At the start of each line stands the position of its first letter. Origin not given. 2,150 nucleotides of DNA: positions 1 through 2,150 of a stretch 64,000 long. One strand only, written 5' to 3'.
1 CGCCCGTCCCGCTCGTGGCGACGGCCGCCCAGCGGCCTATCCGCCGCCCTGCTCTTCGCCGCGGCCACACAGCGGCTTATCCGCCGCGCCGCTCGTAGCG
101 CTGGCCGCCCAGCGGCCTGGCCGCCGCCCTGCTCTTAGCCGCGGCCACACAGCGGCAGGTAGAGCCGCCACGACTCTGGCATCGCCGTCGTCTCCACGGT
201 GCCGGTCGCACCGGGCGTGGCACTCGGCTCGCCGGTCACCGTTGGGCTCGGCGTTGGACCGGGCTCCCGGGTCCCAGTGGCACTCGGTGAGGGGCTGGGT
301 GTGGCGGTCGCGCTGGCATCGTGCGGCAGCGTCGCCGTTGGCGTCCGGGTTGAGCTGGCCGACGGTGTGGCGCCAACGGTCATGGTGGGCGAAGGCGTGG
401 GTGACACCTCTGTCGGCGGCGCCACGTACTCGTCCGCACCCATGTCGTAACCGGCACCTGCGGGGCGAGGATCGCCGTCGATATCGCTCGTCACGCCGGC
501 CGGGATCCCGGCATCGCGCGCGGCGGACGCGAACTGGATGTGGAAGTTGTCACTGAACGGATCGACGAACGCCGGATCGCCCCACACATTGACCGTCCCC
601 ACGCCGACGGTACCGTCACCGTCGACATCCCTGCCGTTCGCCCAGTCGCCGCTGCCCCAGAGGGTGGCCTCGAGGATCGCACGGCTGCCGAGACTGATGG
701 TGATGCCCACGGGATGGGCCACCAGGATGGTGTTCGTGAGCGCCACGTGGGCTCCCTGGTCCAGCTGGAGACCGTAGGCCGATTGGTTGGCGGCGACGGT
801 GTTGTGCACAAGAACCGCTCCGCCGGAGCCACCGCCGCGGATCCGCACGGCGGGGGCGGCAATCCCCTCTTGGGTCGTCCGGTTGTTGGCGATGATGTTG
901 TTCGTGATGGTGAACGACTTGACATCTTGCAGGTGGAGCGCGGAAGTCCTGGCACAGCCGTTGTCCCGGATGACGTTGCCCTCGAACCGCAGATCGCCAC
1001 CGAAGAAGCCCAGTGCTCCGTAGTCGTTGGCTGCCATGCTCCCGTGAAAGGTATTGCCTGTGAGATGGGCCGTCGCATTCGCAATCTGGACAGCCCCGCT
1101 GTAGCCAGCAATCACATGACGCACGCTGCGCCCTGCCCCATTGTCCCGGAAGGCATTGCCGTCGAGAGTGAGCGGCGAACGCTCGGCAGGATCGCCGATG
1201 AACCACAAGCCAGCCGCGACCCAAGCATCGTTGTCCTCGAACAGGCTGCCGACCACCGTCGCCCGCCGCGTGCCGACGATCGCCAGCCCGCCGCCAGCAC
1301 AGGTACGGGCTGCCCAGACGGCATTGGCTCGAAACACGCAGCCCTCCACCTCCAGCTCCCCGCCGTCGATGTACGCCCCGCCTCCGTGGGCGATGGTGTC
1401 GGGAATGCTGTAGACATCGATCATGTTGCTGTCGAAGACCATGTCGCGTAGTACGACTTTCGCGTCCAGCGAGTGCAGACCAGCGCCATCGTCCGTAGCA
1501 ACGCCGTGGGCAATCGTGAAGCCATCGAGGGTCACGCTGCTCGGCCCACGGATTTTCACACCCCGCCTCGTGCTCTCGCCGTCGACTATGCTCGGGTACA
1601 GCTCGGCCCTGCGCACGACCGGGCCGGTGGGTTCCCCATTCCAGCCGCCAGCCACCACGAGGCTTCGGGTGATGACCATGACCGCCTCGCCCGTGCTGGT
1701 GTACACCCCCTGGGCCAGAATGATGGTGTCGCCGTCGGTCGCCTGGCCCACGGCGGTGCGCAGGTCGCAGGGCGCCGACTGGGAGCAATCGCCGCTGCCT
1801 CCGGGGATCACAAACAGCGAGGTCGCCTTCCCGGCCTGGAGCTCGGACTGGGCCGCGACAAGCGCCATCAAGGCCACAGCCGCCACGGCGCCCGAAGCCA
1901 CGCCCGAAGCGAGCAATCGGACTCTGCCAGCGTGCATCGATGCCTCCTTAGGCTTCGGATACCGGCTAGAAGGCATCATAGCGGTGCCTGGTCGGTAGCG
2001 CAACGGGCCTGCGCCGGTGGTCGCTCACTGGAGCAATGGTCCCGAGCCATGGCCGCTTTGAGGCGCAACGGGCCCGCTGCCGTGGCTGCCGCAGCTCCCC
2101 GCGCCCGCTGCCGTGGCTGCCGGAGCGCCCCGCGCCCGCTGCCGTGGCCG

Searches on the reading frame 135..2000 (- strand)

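Call 58: search_protein_families(library=pfam, proteins=[window:135-2000:-], max_evalue=0.0001)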
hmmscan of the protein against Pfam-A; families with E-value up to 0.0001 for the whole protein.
window:135-2000:- (621 aa): 1 family
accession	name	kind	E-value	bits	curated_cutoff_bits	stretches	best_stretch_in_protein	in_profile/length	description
PF13229.12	Beta_helix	-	1.4e-15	57.7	25.9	2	300-440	22-149/158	Right handed beta helix region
